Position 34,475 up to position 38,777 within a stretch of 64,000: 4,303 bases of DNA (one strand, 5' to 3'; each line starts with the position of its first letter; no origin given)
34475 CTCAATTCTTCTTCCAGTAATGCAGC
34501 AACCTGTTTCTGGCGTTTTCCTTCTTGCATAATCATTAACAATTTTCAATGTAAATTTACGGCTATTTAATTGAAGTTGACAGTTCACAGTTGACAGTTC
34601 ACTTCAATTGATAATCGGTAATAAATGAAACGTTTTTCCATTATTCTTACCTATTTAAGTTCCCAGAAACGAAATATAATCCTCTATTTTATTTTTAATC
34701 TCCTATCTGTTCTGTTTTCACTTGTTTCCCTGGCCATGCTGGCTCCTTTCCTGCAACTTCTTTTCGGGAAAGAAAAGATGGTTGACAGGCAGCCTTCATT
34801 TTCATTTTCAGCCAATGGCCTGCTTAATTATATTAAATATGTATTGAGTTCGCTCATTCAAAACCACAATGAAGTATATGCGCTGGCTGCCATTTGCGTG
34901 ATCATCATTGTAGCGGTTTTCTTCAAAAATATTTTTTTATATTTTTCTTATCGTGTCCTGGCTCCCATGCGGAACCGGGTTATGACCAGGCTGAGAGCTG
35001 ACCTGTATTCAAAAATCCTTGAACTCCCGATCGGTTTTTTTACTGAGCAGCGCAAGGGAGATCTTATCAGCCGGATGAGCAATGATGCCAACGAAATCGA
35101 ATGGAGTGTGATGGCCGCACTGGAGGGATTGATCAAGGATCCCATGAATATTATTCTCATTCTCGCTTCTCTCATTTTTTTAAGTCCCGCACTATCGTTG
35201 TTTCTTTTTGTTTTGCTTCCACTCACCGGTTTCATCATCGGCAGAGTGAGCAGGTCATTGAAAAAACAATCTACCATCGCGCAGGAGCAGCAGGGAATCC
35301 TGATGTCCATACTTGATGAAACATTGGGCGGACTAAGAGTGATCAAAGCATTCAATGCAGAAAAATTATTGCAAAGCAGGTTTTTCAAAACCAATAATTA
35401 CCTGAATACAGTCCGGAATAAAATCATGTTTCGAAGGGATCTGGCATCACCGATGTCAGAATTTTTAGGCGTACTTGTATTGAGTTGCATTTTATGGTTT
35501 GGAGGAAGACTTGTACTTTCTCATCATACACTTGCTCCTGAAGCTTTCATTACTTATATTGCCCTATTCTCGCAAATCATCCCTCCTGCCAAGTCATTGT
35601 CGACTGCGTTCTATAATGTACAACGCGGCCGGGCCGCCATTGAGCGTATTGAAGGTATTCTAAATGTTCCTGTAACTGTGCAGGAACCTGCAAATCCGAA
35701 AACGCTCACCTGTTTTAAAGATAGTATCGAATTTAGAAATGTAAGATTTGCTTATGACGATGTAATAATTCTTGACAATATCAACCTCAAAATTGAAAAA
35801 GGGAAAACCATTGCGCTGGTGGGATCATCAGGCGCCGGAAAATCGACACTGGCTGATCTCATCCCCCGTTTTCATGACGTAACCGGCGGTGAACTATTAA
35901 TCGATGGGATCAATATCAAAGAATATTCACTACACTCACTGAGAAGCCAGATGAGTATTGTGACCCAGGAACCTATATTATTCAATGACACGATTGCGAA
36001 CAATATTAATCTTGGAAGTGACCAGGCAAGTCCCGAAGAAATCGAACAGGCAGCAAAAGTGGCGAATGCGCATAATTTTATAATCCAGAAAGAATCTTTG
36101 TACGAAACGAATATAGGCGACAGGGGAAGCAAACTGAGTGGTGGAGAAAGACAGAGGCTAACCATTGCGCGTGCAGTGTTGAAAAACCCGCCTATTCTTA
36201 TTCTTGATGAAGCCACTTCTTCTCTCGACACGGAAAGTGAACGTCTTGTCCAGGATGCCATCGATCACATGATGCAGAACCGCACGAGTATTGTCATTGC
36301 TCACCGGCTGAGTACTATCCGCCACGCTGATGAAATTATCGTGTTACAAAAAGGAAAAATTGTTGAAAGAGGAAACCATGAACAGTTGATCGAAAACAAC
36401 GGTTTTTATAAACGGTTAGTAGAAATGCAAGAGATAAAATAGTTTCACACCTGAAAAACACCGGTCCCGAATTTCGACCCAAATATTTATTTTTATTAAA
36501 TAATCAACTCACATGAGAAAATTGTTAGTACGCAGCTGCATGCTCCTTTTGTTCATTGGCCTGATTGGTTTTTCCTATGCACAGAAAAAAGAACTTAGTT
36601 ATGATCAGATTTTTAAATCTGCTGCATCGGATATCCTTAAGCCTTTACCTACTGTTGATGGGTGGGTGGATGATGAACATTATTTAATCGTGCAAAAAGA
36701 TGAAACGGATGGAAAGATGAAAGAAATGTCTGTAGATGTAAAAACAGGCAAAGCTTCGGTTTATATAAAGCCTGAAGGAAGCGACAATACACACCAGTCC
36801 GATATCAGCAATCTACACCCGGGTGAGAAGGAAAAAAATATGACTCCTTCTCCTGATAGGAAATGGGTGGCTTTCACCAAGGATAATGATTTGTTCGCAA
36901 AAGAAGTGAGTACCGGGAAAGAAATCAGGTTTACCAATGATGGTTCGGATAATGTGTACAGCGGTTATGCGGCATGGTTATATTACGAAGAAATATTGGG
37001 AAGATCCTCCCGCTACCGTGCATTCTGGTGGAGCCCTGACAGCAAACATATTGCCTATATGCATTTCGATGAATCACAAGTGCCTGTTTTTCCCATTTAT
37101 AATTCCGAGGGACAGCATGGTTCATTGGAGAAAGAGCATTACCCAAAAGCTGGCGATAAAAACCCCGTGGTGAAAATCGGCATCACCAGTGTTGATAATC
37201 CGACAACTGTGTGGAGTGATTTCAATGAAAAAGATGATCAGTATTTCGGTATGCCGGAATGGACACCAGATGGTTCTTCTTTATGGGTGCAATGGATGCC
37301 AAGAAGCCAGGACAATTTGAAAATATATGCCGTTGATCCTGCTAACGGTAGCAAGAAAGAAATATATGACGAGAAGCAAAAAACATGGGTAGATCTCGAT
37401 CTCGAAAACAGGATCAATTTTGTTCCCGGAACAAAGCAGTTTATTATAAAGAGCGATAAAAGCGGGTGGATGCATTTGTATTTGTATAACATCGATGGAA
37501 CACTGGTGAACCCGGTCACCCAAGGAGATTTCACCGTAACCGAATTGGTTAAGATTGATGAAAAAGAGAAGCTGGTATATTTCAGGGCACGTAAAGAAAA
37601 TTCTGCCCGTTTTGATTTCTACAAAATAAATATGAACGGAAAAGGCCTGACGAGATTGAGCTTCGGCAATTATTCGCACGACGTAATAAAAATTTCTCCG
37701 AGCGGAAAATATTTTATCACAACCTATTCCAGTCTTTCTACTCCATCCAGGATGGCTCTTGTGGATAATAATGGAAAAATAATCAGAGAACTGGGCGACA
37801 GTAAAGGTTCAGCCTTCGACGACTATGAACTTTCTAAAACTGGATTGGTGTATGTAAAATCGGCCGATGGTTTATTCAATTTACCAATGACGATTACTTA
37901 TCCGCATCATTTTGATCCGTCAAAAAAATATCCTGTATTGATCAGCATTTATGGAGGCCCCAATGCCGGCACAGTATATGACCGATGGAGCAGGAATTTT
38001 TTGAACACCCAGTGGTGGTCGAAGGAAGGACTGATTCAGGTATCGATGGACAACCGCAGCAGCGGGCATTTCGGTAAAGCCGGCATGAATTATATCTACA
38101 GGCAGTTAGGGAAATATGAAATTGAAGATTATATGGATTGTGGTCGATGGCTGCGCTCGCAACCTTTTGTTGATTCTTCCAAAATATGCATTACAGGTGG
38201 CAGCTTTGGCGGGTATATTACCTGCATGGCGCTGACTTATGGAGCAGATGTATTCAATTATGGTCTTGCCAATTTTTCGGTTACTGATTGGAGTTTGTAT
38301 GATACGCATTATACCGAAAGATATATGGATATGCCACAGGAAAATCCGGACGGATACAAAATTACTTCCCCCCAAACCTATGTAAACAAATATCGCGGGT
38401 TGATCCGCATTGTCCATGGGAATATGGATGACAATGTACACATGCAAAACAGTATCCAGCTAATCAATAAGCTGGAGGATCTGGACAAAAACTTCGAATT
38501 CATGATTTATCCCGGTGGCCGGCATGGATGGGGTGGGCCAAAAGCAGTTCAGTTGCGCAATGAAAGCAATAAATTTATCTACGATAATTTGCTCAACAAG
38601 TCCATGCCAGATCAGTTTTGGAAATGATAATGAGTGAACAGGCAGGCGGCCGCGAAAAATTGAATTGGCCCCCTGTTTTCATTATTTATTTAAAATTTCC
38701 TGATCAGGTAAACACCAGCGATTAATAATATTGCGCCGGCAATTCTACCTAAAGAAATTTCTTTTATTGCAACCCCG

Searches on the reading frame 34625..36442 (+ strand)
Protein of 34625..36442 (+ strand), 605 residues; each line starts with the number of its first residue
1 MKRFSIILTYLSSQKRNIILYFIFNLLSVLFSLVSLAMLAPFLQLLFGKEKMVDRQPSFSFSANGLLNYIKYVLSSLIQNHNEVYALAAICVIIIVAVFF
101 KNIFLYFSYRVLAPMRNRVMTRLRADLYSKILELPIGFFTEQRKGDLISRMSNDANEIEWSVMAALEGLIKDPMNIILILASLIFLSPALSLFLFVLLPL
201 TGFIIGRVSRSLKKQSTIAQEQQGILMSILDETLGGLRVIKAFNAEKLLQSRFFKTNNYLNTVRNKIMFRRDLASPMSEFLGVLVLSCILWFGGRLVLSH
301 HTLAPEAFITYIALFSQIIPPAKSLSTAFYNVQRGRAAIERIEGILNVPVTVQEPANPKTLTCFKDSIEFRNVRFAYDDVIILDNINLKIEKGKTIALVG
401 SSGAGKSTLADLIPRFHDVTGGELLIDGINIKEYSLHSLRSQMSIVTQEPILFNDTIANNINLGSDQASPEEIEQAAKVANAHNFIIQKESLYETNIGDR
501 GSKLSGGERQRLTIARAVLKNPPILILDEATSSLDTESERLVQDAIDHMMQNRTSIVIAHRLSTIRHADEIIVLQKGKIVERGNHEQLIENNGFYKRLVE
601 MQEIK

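Call 98: search_protein_families(library=pfam, proteins=[window:34625-36442:+], max_evalue=0.00001)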
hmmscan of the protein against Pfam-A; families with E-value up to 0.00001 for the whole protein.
window:34625-36442:+ (605 aa): 3 families
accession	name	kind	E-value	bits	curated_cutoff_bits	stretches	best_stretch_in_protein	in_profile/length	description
PF00664.28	ABC_membrane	-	2e-40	139.7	28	1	19-319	2-271/274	ABC transporter transmembrane region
PF00005.33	ABC_tran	-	3e-33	115.8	25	1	383-532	1-137/137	ABC transporter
PF02463.25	SMC_N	-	2.7e-07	30.7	40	1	425-575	112-212/220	RecF/RecN/SMC N terminal domain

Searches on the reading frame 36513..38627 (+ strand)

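Call 98: search_protein_families(library=pfam, proteins=[window:36513-38627:+], max_evalue=0.00001)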
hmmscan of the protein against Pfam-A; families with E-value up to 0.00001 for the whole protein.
window:36513-38627:+ (704 aa): 4 families
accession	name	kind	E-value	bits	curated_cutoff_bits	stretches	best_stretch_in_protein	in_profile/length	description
PF00930.27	DPPIV_N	-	4e-79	266.3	22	1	93-411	30-353/354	Dipeptidyl peptidase IV (DPP IV) N-terminal region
PF00326.27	Peptidase_S9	-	2.7e-45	154.9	22.6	1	497-680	5-196/213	Prolyl oligopeptidase family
PF20434.5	BD-FAE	-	5.6e-10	39.5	26.8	1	470-654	10-215/215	BD-FAE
PF02129.25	Peptidase_S15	-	4.4e-07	30.3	23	0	453-594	2-133/262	X-Pro dipeptidyl-peptidase (S15 family)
